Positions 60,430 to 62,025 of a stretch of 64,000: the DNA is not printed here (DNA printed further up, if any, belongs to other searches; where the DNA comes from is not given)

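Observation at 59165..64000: Consolidated hin-like operon: probable histamine/imidazole-4-acetate catabolism in a marine streamlined bacterium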

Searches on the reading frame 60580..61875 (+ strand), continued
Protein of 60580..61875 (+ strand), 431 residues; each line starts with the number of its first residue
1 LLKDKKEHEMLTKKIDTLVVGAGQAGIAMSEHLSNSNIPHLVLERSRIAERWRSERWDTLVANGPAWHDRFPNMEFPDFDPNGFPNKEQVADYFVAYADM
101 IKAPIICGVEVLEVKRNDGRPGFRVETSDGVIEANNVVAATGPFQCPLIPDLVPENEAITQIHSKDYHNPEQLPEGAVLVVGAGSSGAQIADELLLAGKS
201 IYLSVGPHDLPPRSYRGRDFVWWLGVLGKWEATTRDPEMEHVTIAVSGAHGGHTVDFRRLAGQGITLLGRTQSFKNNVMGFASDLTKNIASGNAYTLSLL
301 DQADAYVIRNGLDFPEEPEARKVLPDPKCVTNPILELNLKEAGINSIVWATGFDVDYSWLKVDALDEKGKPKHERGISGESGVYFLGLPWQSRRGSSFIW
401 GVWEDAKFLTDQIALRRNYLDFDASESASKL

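Call 36: find_related_loci(query=A1, collection=genome_contigs, flank=10000)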
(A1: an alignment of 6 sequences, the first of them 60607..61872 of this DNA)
Query A1 (422 aa) in genome_contigs; peptide patterns used: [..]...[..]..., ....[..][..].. (x = any residue, [..] = any of these).
600 stretches matched a pattern (row limit reached: there are more); 588 encode a relative of the query (tblastn E <= 1e-3); the best 80 are kept; 80 distinct loci.
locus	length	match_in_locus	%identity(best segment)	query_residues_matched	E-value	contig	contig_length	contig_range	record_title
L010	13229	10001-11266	89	1-422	0e+0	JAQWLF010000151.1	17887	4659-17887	MAG: Candidatus Thioglobus sp. isolate cluster2_bin.119 k141_740185, whole genome shotgun sequence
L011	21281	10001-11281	81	1-422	0e+0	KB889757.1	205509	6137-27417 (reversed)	gamma proteobacterium SCGC AB-629-P17 genomic scaffold A3OADRAFT_scaffold_0.1, whole genome shotgun sequence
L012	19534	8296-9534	78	1-413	0e+0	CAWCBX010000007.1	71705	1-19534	MAG: uncultured Gammaproteobacteria bacterium isolate MFD03551.bin.3.55 genome assembly, contig: contig_100571, whole ge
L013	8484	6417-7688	73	1-416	0e+0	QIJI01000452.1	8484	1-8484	MAG: Gammaproteobacteria bacterium isolate SZUA-75 Ga0063293_10011907, whole genome shotgun sequence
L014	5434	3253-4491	75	1-413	0e+0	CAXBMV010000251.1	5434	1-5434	MAG TPA_asm: uncultured Gammaproteobacteria bacterium isolate ERR2762118_concoct_132 genome assembly, contig: ERZ3421824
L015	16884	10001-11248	72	1-416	0e+0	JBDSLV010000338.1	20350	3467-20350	MAG: Mesorhizobium sp. isolate cluster1_bin.378 k127_9983414, whole genome shotgun sequence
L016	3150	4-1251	73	1-416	0e+0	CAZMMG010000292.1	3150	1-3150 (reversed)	MAG TPA_asm: uncultured Neptunicoccus sp. isolate binchicken_co253_98 genome assembly, contig: NODE_32808_length_3150_co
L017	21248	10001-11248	72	1-416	0e+0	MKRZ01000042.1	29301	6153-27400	MAG: Mesorhizobium sp. 61-13 SCNpilot_expt_1000_bf_scaffold_1699, whole genome shotgun sequence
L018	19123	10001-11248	72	1-416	0e+0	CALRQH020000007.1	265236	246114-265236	MAG: Mesorhizobium carmichaelinearum isolate JJ-M6D1-105-2-m1-bin325 genome assembly, contig: JJ-M6D1-105-C15, whole gen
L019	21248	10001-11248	72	1-416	0e+0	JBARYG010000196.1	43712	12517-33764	MAG: Mesorhizobium sp. isolate MFD12216_ilm_asm_bin16 k127_5474, whole genome shotgun sequence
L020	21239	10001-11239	72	1-413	0e+0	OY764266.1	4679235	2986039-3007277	MAG: Pseudomonadales bacterium isolate 98484ff4-1806-4741-b53f-28f88446d800 genome assembly, chromosome: 1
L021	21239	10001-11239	73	1-413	0e+0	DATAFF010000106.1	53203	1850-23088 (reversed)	MAG TPA_asm: Aestuariivirgaceae bacterium isolate SMAG_U6796 k141_2422507, whole genome shotgun sequence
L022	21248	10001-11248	73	1-416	0e+0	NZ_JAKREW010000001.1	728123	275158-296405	Mesorhizobium retamae strain IRAMC:0171 NODE_1_length_728123_cov_57.193080, whole genome shotgun sequence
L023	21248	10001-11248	72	1-416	0e+0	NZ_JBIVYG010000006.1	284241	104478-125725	Agrobacterium sp. NPDC090283 NPDC090283_182_G2.ctg-0006, whole genome shotgun sequence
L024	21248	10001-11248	71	1-416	0e+0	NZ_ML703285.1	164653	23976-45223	Mesorhizobium sp. SARCC-RB16n contig_33, whole genome shotgun sequence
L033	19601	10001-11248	71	1-416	0e+0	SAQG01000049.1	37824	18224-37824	MAG: Mesorhizobium sp. isolate N.Ca.IN.012.02.1 NODE_49_length_37824_cov_16.830469, whole genome shotgun sequence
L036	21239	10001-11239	72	1-413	0e+0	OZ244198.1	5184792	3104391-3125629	MAG: Arenicellales bacterium isolate acf98f22-c3a9-4478-9d88-117e57475e35 genome assembly, chromosome: 1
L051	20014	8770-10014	70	1-416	0e+0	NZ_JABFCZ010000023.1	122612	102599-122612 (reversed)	Roseibium aggregatum strain PHM038 NODE_23_length_122612_cov_56.8164, whole genome shotgun sequence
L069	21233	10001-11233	69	3-413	0e+0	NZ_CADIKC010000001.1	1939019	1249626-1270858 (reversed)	Paraburkholderia sediminicola strain LMG 24238 isolate LMG 24238, whole genome shotgun sequence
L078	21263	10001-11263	67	1-421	0e+0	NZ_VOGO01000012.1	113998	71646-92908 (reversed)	Phaeobacter marinintestinus strain UB-M7 UB-M7_scaffold12, whole genome shotgun sequence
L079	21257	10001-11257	68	1-417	0e+0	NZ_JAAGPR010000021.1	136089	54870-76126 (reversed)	Paraburkholderia sp. Ac-20340 NODE_19_length_136180_cov_26.550094/0, whole genome shotgun sequence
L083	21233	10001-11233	69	1-411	0e+0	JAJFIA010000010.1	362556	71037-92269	MAG: Roseovarius sp. isolate OFTM168 OFTM168_9, whole genome shotgun sequence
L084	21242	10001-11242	68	5-417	0e+0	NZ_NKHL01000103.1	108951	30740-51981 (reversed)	Pseudomonas bohemica strain IA19 NODE_129_length_108871_cov_12.793388, whole genome shotgun sequence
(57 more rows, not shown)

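Call 41: search_protein_families(library=pfam, proteins=[L011:8387-9088:+, L011:9089-9892:+, L011:13638-14972:-, L011:14962-15918:-], max_evalue=0.00001)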
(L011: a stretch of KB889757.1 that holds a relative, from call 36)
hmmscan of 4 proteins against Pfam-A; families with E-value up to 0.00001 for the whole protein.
L011:8387-9088:+ (233 aa): 1 family
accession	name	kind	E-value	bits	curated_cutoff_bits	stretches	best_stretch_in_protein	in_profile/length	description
PF02508.19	Rnf-Nqr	-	2.6e-63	213.6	23.8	1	9-204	1-173/174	Rnf-Nqr subunit, membrane protein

L011:9089-9892:+ (267 aa): 8 families
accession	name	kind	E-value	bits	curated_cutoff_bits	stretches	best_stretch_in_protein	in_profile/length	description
PF05175.20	MTS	-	2.7e-20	73.1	23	1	100-185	24-113/170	Methyltransferase small domain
PF13847.12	Methyltransf_31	-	7.3e-12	45.6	27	1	107-245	3-125/145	Methyltransferase domain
PF13649.12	Methyltransf_25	-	1.8e-09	38.6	27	1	111-178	1-73/97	Methyltransferase domain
PF17827.6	PrmC_N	-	6.8e-09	36.6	23.4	1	18-70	19-71/71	PrmC N-terminal domain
PF13489.12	Methyltransf_23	-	1.3e-07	32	27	1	99-230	13-118/164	Methyltransferase domain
PF08241.18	Methyltransf_11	-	8.4e-07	30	21.2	0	112-177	1-67/95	Methyltransferase domain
PF08242.18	Methyltransf_12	-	2e-06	28.8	30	0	112-177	1-72/98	Methyltransferase domain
PF06325.19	PrmA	-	7.6e-06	26.1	22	0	103-177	158-233/296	Ribosomal protein L11 methyltransferase (PrmA)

L011:13638-14972:- (444 aa): 2 families
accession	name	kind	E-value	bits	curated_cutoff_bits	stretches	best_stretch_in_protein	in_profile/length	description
PF01266.30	DAO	-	4.2e-64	217.7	27.9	1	38-395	1-353/353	FAD dependent oxidoreductase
PF07992.20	Pyr_redox_2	-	1.7e-06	28.1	26.1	0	38-69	2-31/291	Pyridine nucleotide-disulphide oxidoreductase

L011:14962-15918:- (318 aa): 1 family
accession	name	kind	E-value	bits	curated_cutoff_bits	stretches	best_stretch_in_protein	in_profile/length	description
PF00892.27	EamA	-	9.7e-24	84.6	28.2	2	32-159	7-133/135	EamA-like transporter family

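Call 43: search_protein_families(library=ncbifam, proteins=[L084:6756-8159:-, L079:8396-9745:+, L051:5899-7212:+, L083:16180-17505:+], max_evalue=1e-100)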
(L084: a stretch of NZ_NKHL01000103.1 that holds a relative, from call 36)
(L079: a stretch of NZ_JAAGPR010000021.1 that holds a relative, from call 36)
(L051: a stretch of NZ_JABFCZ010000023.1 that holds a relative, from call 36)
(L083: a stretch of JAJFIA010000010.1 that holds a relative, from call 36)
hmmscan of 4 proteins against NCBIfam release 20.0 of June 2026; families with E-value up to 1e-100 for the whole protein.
L084:6756-8159:- (467 aa): 8 families
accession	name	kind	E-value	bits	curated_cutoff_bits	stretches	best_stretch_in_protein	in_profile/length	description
NF009068.0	PRK12403.1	equivalog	3.1e-295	979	817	1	10-467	3-460/460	aspartate aminotransferase family protein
NF005682.0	PRK07480.1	subfamily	4.1e-206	685.1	510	1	15-464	7-456/459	aminotransferase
NF004767.0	PRK06105.1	subfamily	1.3e-139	465.7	517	1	18-463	5-453/460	aminotransferase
NF005447.0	PRK07036.1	equivalog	2.1e-127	425.6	618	1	18-463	10-458/468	aminotransferase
NF005684.0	PRK07482.1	subfamily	3.2e-122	408.4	687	1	20-463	7-458/464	hypothetical protein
NF005102.0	PRK06541.1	equivalog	7.9e-116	387.3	574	1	17-461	8-457/460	aspartate aminotransferase family protein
NF005683.0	PRK07481.1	subfamily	1.2e-114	383.8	575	1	23-459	8-449/453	hypothetical protein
NF004625.0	PRK05965.1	subfamily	1.2e-107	360.5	729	1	23-460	8-448/460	hypothetical protein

L079:8396-9745:+ (449 aa): 8 families
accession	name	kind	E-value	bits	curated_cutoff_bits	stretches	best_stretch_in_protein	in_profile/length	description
NF009068.0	PRK12403.1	equivalog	6.8e-272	902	817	1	1-447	11-456/460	aspartate aminotransferase family protein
NF005682.0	PRK07480.1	subfamily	4.8e-209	694.7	510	1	1-448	10-456/459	aminotransferase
NF004767.0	PRK06105.1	subfamily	2.9e-146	487.6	517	1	3-447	7-453/460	aminotransferase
NF005447.0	PRK07036.1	equivalog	7.9e-134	446.8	618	1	3-448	12-459/468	aminotransferase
NF005684.0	PRK07482.1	subfamily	7.7e-129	430.2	687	1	5-447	9-458/464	hypothetical protein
NF005102.0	PRK06541.1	equivalog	1.1e-120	403.3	574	1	5-444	13-456/460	aspartate aminotransferase family protein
NF005683.0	PRK07481.1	subfamily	3.3e-119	398.8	575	1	6-444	8-450/453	hypothetical protein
NF004625.0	PRK05965.1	subfamily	8.7e-115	384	729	1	6-445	8-449/460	hypothetical protein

L051:5899-7212:+ (437 aa): 7 families
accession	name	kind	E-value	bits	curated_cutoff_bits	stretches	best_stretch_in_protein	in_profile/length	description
NF005447.0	PRK07036.1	equivalog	8.6e-176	585.2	618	1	1-436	20-458/468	aminotransferase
NF005682.0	PRK07480.1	subfamily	6.9e-141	470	510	1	1-435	20-454/459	aminotransferase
NF004767.0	PRK06105.1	subfamily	5.2e-128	427.4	517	1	3-434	17-451/460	aminotransferase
NF005684.0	PRK07482.1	subfamily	3e-126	421.7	687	1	16-435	31-457/464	hypothetical protein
NF005102.0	PRK06541.1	equivalog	9.4e-116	387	574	1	1-435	19-458/460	aspartate aminotransferase family protein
NF004625.0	PRK05965.1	subfamily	3.5e-111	372.2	729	1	1-434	13-449/460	hypothetical protein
NF005683.0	PRK07481.1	subfamily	4.5e-106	355.5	575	1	7-433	19-450/453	hypothetical protein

L083:16180-17505:+ (441 aa): 7 families
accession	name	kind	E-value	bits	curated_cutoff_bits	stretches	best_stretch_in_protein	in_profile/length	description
NF005447.0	PRK07036.1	equivalog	4.9e-176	586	618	1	1-439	19-459/468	aminotransferase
NF005682.0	PRK07480.1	subfamily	1.6e-141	472.1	510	1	1-439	19-456/459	aminotransferase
NF005684.0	PRK07482.1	subfamily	7.9e-129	430.2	687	1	14-438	27-458/464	hypothetical protein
NF004767.0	PRK06105.1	subfamily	3.9e-125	418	517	1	17-438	29-453/460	aminotransferase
NF005102.0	PRK06541.1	equivalog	2.2e-122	408.9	574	1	2-433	19-454/460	aspartate aminotransferase family protein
NF004625.0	PRK05965.1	subfamily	7.9e-110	367.7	729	1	1-426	12-439/460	hypothetical protein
NF005683.0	PRK07481.1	subfamily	8.4e-109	364.5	575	1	16-435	26-450/453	hypothetical protein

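Call 44: find_homologous_proteins(query=L084:6756-8159:-, max_evalue=1e-50)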
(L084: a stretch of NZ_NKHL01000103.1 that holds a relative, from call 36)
Query L084:6756-8159:- (467 aa): 7915 proteins with E <= 1e-50 among 8000 candidates; the best 120 are listed.
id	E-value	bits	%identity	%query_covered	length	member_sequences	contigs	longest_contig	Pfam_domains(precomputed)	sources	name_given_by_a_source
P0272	0.0e+0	1061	99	99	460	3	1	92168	PF00202.28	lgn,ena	-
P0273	7.4e-297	1003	93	99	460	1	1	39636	PF00202.28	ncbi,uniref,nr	ncbi:aspartate aminotransferase family protein [Pseudomonas gingeri]|uniref:aspartate aminotransfera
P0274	7.9e-295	996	92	99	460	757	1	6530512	PF00202.28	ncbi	ncbi:aspartate aminotransferase family protein [Pseudomonas sp. MC6]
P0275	1.4e-294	995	93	99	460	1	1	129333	PF00202.28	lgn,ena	-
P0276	9.3e-281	950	88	99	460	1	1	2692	PF00202.28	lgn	-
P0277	1.2e-280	949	87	99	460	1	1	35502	PF00202.28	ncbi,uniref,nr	ncbi:aspartate aminotransferase family protein [Metapseudomonas boanensis]|uniref:Aspartate aminotra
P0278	1.7e-279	946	86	99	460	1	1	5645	PF00202.28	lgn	-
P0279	2.4e-279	945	86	99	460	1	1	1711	PF00202.28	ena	-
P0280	7.7e-277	937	88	97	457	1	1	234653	PF00202.28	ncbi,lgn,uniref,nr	ncbi:aspartate aminotransferase family protein [Pseudomonas sp. RIT-PI-S]|uniref:aspartate aminotran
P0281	8.0e-277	937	87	97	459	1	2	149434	PF00202.28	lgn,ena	-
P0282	8.1e-277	937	87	97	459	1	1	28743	PF00202.28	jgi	-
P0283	1.1e-276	936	87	97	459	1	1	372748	PF00202.28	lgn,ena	-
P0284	4.4e-276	934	85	100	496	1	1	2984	PF00202.28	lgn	-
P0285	2.3e-275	932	87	97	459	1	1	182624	PF00202.28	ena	-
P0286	3.0e-275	932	86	98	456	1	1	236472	PF00202.28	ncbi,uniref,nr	ncbi:aspartate aminotransferase family protein [Pseudomonas sp. GL-RE-26]|uniref:aspartate aminotran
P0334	6.9e-272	921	84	99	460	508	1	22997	PF00202.28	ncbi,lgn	-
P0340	1.6e-270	916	82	99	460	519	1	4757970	PF00202.28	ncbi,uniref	ncbi:aspartate aminotransferase family protein [Ectopseudomonas mendocina]|uniref:Aspartate aminotra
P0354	3.9e-268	908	83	99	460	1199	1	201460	PF00202.28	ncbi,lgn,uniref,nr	ncbi:aspartate aminotransferase family protein [Pseudomonas putida]|uniref:aspartate aminotransferas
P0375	3.5e-266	902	83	97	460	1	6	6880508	PF00202.28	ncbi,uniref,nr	ncbi:aspartate aminotransferase family protein [Pseudomonas sp. LABIM340]|uniref:Aspartate aminotran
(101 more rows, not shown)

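Call 45: find_encoding_contigs(protein=P0354, flank=8000, max_places=2)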
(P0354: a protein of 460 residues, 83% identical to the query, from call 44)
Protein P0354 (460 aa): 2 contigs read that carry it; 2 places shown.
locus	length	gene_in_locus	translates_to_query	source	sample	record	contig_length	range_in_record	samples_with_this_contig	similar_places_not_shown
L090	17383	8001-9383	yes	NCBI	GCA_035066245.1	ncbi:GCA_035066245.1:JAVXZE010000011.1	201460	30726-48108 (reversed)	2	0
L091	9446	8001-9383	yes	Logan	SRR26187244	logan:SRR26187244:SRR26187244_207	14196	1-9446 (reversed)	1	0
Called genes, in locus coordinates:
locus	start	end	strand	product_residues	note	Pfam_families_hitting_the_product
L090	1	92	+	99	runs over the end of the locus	PF06857:ACP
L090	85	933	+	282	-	PF01039:Carboxyl_trans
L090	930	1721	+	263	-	PF06833:MdcE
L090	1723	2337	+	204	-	PF20866:MdcG_N, PF10620:MdcG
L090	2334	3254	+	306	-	PF00698:Acyl_transf_1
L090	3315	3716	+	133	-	PF03817:MadL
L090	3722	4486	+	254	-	PF03818:MadM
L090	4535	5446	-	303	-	PF00126:HTH_1, PF03466:LysR_substrate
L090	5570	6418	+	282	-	PF00196:GerE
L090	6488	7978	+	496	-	PF00171:Aldedh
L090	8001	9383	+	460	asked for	PF00202:Aminotran_3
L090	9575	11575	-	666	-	PF01136:Peptidase_U32, PF12392:DUF3656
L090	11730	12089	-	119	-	PF01042:Ribonuc_L-PSP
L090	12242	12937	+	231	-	PF12847:Methyltransf_18, PF04816:TrmK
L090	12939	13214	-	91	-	PF10976:DUF2790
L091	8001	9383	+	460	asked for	PF00202:Aminotran_3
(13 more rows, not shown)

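Call 46: find_encoding_contigs(protein=P0334, flank=8000, max_places=2)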
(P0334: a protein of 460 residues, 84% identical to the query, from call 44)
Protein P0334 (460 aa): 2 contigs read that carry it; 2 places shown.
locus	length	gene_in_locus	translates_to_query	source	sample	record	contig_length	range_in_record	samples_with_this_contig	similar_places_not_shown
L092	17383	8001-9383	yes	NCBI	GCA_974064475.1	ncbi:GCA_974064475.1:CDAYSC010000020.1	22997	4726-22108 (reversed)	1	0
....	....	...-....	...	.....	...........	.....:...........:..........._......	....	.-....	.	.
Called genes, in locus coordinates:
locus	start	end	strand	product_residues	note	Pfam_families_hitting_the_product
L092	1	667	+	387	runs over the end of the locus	PF01546:Peptidase_M20, PF07687:M20_dimer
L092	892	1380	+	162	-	PF04828:GFA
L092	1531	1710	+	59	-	PF06983:3-dmu-9_3-mt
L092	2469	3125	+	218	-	PF09601:DUF2459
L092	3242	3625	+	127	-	PF00903:Glyoxalase (weak)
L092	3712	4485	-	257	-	PF12697:Abhydrolase_6 (weak), PF00561:Abhydrolase_1 (weak), PF12146:Hydrolase_4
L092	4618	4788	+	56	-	-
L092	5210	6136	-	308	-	PF00126:HTH_1, PF03466:LysR_substrate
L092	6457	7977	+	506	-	PF00171:Aldedh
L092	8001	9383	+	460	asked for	PF00202:Aminotran_3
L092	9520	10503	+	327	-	PF13379:NMT1_2, PF09084:NMT1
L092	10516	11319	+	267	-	PF00528:BPD_transp_1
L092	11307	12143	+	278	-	PF00005:ABC_tran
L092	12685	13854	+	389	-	PF00355:Rieske, PF00848:Ring_hydroxyl_A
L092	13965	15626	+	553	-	PF00732:GMC_oxred_N, PF05199:GMC_oxred_C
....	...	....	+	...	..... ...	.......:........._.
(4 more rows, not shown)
